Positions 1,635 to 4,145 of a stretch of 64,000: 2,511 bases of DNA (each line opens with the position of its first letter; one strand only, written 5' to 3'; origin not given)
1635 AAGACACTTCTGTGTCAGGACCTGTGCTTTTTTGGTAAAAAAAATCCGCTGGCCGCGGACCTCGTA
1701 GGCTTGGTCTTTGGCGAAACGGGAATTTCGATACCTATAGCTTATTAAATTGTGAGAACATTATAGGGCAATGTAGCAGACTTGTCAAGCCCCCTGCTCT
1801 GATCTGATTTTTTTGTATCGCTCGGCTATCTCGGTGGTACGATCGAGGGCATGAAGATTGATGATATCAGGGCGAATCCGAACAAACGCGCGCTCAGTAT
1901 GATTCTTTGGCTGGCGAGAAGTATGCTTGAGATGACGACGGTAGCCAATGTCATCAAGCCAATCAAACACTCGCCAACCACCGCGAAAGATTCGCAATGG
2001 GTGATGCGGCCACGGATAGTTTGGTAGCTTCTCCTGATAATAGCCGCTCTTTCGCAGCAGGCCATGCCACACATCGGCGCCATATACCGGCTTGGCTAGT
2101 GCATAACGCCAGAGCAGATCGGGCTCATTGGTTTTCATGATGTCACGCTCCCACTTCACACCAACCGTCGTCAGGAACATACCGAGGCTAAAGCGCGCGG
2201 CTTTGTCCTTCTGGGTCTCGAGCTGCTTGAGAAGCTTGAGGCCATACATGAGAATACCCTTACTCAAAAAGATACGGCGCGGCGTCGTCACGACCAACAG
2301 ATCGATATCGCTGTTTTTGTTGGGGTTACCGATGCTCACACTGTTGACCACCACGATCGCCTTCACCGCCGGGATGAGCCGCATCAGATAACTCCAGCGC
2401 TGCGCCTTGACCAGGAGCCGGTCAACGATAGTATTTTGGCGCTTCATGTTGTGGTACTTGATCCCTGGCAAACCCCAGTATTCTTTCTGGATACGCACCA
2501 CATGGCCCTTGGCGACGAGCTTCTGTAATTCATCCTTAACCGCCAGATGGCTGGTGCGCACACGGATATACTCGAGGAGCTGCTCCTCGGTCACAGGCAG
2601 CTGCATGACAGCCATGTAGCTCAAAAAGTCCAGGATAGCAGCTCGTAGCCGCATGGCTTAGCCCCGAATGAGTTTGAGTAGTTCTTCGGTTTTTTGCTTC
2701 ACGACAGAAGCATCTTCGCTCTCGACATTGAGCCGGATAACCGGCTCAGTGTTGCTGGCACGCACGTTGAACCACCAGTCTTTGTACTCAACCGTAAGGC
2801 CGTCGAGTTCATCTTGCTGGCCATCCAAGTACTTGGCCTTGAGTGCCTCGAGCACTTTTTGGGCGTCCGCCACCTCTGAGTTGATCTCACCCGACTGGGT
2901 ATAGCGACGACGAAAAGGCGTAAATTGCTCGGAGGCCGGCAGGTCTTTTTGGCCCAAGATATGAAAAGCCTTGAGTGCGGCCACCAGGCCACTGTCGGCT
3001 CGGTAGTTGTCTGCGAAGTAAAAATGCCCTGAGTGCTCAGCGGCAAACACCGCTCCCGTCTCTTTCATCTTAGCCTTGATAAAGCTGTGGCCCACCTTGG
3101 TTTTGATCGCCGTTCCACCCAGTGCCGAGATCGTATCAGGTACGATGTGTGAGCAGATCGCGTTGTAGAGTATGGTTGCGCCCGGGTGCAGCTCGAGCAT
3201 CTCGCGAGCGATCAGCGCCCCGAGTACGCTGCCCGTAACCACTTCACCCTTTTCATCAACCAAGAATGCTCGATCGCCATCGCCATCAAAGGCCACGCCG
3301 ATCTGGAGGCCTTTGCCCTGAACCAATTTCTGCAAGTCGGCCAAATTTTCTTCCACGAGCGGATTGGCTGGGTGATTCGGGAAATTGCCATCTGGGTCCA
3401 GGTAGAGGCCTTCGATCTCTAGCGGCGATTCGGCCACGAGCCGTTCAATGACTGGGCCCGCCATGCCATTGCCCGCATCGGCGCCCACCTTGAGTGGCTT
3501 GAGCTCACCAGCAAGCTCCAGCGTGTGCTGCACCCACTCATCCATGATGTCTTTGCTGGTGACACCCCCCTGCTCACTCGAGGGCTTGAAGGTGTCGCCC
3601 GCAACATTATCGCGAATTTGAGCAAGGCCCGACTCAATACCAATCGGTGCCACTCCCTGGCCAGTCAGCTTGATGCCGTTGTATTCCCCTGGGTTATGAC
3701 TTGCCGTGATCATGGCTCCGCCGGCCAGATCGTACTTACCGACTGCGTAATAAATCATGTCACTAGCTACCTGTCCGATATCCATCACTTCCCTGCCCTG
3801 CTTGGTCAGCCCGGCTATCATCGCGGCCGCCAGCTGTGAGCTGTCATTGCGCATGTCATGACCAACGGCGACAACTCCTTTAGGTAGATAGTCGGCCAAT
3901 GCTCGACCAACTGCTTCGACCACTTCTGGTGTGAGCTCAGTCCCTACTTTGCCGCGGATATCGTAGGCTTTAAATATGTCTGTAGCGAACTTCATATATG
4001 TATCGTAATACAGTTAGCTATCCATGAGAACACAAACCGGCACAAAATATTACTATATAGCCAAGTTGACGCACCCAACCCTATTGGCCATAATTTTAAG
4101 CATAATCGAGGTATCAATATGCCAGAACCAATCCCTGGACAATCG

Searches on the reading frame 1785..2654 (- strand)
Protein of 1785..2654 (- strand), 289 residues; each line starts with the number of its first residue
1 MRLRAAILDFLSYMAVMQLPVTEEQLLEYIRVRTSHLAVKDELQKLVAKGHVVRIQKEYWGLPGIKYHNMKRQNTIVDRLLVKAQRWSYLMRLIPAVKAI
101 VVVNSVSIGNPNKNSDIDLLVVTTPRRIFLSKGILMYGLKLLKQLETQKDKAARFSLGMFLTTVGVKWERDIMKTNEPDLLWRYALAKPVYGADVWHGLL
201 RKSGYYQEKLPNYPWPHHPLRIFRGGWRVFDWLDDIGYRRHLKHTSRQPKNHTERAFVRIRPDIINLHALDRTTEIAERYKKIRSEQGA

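Call 23: search_protein_families(library=pfam, proteins=[window:1785-2654:-], max_evalue=0.001)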
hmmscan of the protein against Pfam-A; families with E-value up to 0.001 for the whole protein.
window:1785-2654:- (289 aa): 1 family
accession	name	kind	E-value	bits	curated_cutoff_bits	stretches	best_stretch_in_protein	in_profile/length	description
PF01909.29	NTP_transf_2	-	0.00039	21.2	21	0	93-127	11-46/93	Nucleotidyltransferase domain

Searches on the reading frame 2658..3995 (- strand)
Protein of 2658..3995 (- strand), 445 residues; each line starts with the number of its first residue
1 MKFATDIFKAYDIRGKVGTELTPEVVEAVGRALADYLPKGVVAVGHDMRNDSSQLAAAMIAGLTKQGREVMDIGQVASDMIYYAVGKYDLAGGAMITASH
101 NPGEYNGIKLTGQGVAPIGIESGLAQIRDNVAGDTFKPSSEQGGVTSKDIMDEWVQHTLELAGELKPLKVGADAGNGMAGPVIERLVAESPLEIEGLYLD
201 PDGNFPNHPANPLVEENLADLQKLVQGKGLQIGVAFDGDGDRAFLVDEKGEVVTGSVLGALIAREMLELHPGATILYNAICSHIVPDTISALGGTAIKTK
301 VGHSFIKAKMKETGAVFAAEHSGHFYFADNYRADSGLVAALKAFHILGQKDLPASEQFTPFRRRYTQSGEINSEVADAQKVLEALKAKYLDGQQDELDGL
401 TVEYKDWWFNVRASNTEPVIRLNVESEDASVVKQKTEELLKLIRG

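Call 14: search_protein_families(library=pfam, proteins=[window:2658-3995:-], max_evalue=0.001)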
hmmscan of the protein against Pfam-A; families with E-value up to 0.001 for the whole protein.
window:2658-3995:- (445 aa): 4 families
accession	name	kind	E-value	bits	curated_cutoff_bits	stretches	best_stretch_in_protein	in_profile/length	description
PF02878.22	PGM_PMM_I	-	9.5e-36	123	22.5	1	7-131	3-131/138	Phosphoglucomutase/phosphomannomutase, alpha/beta/alpha domain I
PF02880.22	PGM_PMM_III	-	4.9e-23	81.9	20.7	1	255-358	2-108/115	Phosphoglucomutase/phosphomannomutase, alpha/beta/alpha domain III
PF02879.22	PGM_PMM_II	-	3.4e-20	73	29.3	1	153-250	2-103/103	Phosphoglucomutase/phosphomannomutase, alpha/beta/alpha domain II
PF00408.26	PGM_PMM_IV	-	5.4e-11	42.8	23.1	1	370-439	1-65/68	Phosphoglucomutase/phosphomannomutase, C-terminal domain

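Call 74: search_protein_families(library=ncbifam, proteins=[window:2658-3992:-], max_evalue=0.001)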
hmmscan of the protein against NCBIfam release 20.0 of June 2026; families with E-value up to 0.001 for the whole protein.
window:2658-3992:- (444 aa): 7 families
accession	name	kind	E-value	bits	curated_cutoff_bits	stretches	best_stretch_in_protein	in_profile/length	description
NF007088.0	PRK09542.1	equivalog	8e-149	496.5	618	1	4-444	9-455/456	phosphomannomutase/phosphoglucomutase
TIGR03990.1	Arch_GlmM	equivalog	7.8e-106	354.6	439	1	5-441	2-443/444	phosphoglucosamine mutase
NF011943.0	PRK15414.1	subfamily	2.3e-94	317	801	1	6-442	6-454/456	phosphomannomutase CpsG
NF046027.1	PhglucPhmanMutPgmG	equivalog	1.7e-93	313.8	600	1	2-435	5-443/460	phosphoglucomutase/phosphomannomutase PgmG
TIGR01455.1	glmM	equivalog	1.6e-58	198.5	447.55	1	11-442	5-440/442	phosphoglucosamine mutase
NF005737.0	PRK07564.1-1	equivalog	4.3e-06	25.6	378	1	202-405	243-453/543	alpha-D-glucose phosphate-specific phosphoglucomutase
TIGR01132.1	pgm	equivalog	0.0002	19.9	778.05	0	72-111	120-160/546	phosphoglucomutase (alpha-D-glucose-1,6-bisphosphate-dependent)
